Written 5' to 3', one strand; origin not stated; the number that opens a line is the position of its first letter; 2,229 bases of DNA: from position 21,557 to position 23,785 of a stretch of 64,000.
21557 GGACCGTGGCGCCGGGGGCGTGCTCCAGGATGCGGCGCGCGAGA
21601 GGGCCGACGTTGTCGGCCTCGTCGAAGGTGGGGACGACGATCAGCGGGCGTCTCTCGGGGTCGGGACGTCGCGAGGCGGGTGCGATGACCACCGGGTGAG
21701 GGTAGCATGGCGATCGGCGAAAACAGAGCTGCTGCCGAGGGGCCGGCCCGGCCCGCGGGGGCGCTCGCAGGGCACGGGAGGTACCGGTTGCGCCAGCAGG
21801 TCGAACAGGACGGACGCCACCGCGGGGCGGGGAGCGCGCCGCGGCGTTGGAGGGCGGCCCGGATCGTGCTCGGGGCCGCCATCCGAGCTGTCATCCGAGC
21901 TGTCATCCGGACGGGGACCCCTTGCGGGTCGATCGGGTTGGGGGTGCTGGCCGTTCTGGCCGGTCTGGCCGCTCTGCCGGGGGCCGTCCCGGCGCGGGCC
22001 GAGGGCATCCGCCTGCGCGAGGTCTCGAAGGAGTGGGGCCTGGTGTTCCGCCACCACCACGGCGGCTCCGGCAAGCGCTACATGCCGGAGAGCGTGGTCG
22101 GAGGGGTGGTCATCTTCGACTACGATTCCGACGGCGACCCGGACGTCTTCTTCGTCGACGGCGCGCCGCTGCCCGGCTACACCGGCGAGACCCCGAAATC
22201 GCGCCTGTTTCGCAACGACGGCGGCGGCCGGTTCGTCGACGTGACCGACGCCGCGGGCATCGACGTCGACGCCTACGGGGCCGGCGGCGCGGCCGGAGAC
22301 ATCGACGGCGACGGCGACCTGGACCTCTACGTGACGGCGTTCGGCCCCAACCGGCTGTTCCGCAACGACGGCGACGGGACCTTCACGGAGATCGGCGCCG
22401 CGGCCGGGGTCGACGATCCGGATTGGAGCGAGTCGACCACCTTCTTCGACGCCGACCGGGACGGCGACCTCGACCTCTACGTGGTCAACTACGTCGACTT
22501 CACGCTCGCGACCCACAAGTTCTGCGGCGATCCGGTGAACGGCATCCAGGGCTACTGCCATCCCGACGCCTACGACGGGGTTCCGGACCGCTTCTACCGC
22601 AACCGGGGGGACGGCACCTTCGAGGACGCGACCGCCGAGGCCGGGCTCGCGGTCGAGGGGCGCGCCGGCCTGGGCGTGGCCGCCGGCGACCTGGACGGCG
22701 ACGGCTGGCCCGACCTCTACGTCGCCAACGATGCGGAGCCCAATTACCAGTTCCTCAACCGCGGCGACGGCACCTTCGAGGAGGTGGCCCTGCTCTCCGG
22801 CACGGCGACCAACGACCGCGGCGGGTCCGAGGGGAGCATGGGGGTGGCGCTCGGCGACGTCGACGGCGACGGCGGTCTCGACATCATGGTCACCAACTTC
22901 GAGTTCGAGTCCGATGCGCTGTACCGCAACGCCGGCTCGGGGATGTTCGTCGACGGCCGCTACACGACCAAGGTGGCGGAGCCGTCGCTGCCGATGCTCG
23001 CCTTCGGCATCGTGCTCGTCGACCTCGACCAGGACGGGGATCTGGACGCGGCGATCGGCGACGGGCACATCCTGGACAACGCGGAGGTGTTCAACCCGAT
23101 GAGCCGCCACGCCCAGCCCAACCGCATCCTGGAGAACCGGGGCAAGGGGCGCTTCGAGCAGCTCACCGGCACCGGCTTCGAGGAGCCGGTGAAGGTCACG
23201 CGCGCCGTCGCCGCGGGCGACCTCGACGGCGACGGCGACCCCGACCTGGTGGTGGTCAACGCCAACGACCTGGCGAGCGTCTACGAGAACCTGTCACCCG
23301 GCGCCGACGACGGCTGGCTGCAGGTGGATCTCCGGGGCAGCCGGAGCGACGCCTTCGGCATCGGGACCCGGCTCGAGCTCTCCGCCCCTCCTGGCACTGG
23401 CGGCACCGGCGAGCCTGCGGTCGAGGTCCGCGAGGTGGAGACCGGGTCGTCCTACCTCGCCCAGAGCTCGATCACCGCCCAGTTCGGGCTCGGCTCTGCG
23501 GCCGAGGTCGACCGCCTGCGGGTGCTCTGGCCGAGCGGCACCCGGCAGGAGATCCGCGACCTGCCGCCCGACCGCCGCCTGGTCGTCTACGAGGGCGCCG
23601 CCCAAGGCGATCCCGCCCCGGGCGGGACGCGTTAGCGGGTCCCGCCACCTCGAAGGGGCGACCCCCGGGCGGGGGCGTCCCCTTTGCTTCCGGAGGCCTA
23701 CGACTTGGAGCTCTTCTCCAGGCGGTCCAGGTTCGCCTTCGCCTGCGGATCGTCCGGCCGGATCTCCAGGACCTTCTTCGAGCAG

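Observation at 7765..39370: Two convergent copies of an exported-protein cassette headed by an Oar-like receptor: candidate undescribed envelope system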

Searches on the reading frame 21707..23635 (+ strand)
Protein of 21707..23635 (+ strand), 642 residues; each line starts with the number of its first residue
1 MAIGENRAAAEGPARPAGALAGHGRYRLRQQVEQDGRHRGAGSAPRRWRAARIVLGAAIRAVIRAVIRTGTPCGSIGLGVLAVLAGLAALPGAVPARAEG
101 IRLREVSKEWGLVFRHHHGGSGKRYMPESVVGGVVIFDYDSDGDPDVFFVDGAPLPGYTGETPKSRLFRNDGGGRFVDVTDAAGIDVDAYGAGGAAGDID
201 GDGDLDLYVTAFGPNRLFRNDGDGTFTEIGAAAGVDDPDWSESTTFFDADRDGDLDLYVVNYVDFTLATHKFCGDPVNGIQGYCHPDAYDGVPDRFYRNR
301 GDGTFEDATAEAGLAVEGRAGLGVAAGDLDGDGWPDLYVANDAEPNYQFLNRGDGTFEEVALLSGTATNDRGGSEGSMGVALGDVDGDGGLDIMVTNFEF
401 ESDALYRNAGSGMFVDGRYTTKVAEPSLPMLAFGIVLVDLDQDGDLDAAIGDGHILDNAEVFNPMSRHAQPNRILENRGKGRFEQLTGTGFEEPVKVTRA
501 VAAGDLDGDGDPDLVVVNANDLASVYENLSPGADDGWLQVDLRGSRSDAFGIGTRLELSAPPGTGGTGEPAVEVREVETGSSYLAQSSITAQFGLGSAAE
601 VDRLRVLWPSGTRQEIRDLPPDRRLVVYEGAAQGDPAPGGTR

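Call 11: search_protein_families(library=pfam, max_evalue=0.01, proteins=[window:21707-23632:+])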
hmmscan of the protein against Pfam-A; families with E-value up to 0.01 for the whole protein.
window:21707-23632:+ (642 aa): 3 families
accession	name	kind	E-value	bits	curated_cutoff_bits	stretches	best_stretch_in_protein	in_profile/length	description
PF13517.12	FG-GAP_3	-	1e-54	183.4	26.9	6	328-395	1-61/61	FG-GAP-like repeat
PF07593.17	UnbV_ASPIC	-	1.6e-16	60.4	23.4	1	551-625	1-67/68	ASPIC and UnbV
PF01839.29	FG-GAP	-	8.8e-13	48.3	22.1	3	321-345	2-26/37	FG-GAP repeat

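Call 17: find_encoding_contigs(protein=window:21707-23635:+, flank=10000, max_places=6)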
Protein window:21707-23635:+ (642 aa): no gene with exactly this product is on record in the collection.

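Call 38: search_protein_families(library=ncbifam, max_evalue=0.01, proteins=[window:21707-23632:+])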
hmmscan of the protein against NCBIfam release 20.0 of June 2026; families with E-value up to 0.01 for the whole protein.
window:21707-23632:+ (642 aa): 0 families

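Call 43: find_related_loci(query=A2, collection=metagenome_contigs, flank=10000)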
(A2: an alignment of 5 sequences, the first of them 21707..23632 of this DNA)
Query A2 (642 aa) in metagenome_contigs; peptide patterns used: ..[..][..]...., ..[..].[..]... (x = any residue, [..] = any of these).
600 stretches matched a pattern (row limit reached: there are more); 318 encode a relative of the query (tblastn E <= 1e-3); the best 80 are kept; 80 distinct loci.
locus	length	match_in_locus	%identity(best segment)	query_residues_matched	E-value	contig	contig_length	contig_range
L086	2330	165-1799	41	80-631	4e-136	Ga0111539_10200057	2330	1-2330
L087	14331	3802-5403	46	93-639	2e-123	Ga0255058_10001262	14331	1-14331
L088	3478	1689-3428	41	45-629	2e-126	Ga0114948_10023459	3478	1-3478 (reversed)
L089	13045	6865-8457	41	94-630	9e-121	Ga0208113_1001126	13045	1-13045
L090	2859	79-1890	42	37-627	3e-124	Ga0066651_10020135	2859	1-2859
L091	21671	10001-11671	40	68-629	1e-118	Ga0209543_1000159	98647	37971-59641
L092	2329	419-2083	41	82-642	4e-121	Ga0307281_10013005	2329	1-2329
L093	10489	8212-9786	39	101-630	2e-109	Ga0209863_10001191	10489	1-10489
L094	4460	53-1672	39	89-632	4e-109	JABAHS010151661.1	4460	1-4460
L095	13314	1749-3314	39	103-630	3e-107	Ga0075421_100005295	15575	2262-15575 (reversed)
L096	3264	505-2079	44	98-638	2e-109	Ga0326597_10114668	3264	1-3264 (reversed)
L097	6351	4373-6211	37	15-611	2e-105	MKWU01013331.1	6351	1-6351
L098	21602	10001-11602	37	93-630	3e-104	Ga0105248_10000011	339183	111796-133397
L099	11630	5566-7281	35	50-630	4e-103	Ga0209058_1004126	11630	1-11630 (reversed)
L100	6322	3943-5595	41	107-637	3e-101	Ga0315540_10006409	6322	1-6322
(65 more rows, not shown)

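Call 48: search_solved_structures(query=window:21707-23632:+, max_evalue=0.01)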
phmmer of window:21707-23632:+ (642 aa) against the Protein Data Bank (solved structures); distinct sequences matched with E-value up to 0.01: 1.
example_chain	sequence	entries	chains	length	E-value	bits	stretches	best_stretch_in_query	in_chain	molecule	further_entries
9etn_A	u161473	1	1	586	1.5e-20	76.3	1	283-612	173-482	Cartilage acidic protein 1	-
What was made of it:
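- On CRTAC1 / ASPIC-UnbV family: Match to 9etn at E 1.5e-20 (call 48).
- Checked: G9 matches human CRTAC1 structure 9etn at E 1.5e-20 (call 48).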
